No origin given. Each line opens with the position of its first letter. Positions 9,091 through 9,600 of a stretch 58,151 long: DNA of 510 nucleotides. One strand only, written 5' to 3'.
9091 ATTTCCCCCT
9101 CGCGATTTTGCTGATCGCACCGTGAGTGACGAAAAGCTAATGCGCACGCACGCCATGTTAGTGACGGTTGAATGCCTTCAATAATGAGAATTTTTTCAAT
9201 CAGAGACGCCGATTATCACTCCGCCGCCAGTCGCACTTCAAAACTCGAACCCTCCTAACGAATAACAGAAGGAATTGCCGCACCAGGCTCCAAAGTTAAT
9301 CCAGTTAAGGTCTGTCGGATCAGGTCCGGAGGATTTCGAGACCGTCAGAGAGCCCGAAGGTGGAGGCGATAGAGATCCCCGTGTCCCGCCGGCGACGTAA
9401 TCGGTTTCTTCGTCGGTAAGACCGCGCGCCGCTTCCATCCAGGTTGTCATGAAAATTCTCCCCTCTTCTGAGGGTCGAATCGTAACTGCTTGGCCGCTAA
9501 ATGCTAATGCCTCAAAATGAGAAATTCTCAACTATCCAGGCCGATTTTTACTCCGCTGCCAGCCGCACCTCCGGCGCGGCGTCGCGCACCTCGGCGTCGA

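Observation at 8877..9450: Two paralogous ~70-aa peptides with double-glycine leaders in an AT-rich islet downstream of pckA (candidate undescribed microcin/RiPP-like system)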

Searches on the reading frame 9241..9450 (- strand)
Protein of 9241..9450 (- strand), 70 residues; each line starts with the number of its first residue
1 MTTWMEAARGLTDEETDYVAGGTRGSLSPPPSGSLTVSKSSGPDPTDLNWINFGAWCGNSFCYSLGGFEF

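Call 5: search_protein_families(library=ncbifam, proteins=[window:9241-9450:-], max_evalue=10)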
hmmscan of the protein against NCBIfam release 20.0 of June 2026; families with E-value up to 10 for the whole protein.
seq(70 aa): 0 families

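Call 6: search_protein_families(library=pfam, proteins=[window:9241-9450:-], max_evalue=10)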
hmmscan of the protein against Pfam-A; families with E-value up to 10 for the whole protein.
seq(70 aa): 0 families

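Call 7: find_homologous_proteins(query=window:9241-9450:-, max_evalue=10)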
Query seq(70 aa) (70 aa): 3 proteins with E <= 10 among 4 candidates.
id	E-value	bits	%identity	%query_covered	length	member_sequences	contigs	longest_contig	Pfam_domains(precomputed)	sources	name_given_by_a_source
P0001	5.3e-42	158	100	100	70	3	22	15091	-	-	-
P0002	3.1e-14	70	88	61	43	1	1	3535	-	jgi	-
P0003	4.9e-13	66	84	61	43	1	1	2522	-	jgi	-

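Call 11: find_encoding_contigs(protein=P0001, flank=6000, max_places=10)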
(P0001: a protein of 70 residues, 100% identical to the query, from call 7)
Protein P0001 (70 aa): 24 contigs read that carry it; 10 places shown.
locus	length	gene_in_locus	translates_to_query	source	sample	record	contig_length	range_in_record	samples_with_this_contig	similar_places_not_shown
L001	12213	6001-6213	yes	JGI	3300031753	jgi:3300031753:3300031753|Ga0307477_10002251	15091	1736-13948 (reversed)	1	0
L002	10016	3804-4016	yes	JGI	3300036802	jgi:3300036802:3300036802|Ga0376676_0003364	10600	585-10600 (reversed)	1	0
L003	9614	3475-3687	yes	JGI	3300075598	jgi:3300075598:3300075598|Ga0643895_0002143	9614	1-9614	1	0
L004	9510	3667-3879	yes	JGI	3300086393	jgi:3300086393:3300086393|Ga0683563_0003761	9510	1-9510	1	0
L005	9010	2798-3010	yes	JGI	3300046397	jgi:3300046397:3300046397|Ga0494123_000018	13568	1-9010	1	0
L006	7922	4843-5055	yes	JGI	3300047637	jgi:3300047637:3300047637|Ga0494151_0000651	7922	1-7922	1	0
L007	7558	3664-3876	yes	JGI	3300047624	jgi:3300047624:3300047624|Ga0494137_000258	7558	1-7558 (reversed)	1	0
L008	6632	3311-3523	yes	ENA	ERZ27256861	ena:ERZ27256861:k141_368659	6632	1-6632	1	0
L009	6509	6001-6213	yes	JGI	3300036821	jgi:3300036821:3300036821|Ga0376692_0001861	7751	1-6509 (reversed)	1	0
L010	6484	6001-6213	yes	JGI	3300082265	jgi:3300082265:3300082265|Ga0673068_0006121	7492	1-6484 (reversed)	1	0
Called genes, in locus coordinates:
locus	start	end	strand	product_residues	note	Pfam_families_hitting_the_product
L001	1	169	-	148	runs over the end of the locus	PF07475:Hpr_kinase_C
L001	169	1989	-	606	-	PF13755:Sensor_TM1, PF13756:Stimulus_sens_1, PF00672:HAMP, PF00512:HisKA, PF02518:HATPase_c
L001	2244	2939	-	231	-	PF00072:Response_reg, PF00486:Trans_reg_C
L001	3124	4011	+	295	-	PF13883:CREG_beta-barrel, PF01243:PNPOx_N, PF10615:DUF2470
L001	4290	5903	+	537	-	PF01293:PEPCK_ATP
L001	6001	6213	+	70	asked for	-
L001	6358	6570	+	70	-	-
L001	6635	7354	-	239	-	PF00596:Aldolase_II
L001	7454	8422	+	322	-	PF03401:TctC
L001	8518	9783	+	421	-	PF01494:FAD_binding_3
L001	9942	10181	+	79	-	-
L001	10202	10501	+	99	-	-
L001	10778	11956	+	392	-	PF25919:BSH_CusB (faint), PF25954:Beta-barrel_RND_2 (faint), PF25917:BSH_RND, PF25973:BSH_CzcB, PF25876:HH_MFP_RND, PF25944:Beta-barrel_RND, PF25967:RND-MFP_C, PF25989:YknX_C (weak)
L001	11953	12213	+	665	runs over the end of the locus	?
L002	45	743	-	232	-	PF00072:Response_reg, PF00486:Trans_reg_C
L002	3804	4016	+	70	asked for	-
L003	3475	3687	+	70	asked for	-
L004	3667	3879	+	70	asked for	-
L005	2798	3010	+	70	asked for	-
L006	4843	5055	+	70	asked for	-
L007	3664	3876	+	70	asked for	-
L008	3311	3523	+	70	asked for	-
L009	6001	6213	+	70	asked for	-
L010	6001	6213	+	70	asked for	-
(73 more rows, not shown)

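Call 25: find_related_loci(query=A3, collection=genome_contigs, flank=10000)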
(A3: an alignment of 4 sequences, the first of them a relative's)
Query A3 (70 aa) in genome_contigs; peptide patterns used: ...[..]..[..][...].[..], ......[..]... (x = any residue, [..] = any of these).
102 stretches matched a pattern; 1 encode a relative of the query (tblastn E <= 1e-3); 1 distinct loci.
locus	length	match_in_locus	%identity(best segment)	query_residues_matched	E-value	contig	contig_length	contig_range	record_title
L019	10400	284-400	59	1-34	9e-8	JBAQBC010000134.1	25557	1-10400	MAG: Xanthobacteraceae bacterium isolate MFD00375_ilm_asm_bin8 k127_203080, whole genome shotgun sequence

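Call 29: find_encoding_contigs(protein=P0003, flank=4000, max_places=3)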
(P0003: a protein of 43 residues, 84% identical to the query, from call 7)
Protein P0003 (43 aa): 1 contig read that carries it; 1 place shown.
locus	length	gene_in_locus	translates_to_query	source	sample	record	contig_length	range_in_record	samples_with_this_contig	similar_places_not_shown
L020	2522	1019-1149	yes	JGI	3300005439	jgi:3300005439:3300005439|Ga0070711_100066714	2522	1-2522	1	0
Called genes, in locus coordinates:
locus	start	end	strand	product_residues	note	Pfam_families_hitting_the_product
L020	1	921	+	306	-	?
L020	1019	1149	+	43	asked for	-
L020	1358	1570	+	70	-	-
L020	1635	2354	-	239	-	PF00596:Aldolase_II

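Call 71: list_cluster_members(proteins=[P0001, P0004, P0010, P0014, P0009, P0012])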
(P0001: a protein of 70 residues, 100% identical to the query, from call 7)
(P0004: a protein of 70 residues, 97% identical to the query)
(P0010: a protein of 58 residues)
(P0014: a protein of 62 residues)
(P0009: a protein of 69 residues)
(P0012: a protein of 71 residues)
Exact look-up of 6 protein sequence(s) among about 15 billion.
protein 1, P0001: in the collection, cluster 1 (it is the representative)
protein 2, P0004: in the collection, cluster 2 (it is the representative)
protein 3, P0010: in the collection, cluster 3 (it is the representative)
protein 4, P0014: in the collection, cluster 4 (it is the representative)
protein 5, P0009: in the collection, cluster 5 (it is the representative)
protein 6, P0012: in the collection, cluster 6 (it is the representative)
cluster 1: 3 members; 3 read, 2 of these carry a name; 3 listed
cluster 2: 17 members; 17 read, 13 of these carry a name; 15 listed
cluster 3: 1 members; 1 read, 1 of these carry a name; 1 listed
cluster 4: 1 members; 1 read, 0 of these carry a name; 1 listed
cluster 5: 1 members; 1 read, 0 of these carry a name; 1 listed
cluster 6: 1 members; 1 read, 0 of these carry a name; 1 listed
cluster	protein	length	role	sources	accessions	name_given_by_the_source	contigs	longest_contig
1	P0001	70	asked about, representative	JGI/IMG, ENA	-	-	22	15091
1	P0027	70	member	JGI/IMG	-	hypothetical protein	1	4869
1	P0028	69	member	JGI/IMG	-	hypothetical protein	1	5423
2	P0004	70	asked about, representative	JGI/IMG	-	hypothetical protein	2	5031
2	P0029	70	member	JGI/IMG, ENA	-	hypothetical protein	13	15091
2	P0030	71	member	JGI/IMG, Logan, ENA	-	hypothetical protein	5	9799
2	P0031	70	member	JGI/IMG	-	hypothetical protein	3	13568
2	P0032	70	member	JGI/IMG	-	hypothetical protein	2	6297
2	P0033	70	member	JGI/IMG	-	hypothetical protein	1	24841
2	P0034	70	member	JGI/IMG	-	hypothetical protein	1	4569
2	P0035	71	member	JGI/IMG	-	hypothetical protein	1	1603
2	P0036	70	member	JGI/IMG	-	hypothetical protein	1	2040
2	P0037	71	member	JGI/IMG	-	hypothetical protein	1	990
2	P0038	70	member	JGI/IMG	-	hypothetical protein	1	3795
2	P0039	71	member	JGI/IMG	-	hypothetical protein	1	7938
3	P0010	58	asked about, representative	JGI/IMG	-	hypothetical protein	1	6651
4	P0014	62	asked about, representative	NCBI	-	-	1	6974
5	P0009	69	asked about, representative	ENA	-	-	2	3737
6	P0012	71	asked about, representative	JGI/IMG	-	-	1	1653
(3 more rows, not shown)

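Call 87: find_homologous_proteins(query=A4, max_evalue=0.01)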
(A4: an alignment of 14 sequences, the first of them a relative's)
Query A4 (14 sequences) (70 aa, profile of the alignment): 21 proteins with E <= 0.01 among 3885 candidates.
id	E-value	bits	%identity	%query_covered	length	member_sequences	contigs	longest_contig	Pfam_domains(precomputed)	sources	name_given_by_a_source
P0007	4.1e-22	95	46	83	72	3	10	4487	-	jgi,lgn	jgi:hypothetical protein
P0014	7.7e-22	94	55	29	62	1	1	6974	-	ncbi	-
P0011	9.0e-22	94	42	56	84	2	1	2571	-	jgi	jgi:hypothetical protein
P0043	1.4e-21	94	56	36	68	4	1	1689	-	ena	-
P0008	1.5e-21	94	68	31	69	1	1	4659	-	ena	-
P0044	1.5e-21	94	42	80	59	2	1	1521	-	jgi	-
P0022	7.6e-20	88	52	36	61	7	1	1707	-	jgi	-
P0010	4.8e-18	82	39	80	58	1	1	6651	-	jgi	jgi:hypothetical protein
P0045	8.1e-18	82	56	36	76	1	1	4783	-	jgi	jgi:hypothetical protein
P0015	7.4e-17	79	48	33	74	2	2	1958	-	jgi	-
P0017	7.2e-16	75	52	41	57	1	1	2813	-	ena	-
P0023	1.1e-15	75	55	31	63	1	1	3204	-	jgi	jgi:hypothetical protein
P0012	2.1e-15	74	37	74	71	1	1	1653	-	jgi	-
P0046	3.2e-14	70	37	80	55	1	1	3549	-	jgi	jgi:hypothetical protein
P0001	5.7e-14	69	100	100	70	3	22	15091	-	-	-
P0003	2.5e-10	58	84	61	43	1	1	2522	-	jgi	-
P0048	3.7e-8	51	48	41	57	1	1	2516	-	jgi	jgi:hypothetical protein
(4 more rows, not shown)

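Call 89: find_encoding_contigs(protein=P0048, flank=5000, max_places=3)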
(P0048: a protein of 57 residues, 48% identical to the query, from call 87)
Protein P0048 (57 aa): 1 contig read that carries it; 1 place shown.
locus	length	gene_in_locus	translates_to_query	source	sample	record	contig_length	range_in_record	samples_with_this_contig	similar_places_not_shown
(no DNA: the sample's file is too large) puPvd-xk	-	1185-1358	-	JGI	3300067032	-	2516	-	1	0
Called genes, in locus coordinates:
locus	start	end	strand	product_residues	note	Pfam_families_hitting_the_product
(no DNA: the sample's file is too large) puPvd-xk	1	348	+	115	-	?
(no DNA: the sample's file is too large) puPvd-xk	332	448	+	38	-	-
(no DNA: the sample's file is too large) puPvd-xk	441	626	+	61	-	-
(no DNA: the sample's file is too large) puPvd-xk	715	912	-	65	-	-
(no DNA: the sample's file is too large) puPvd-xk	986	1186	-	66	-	-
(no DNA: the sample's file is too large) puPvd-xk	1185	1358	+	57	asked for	-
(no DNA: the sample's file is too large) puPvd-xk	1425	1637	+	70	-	-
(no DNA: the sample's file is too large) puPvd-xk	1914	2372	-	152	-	-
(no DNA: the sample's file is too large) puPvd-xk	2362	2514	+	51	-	?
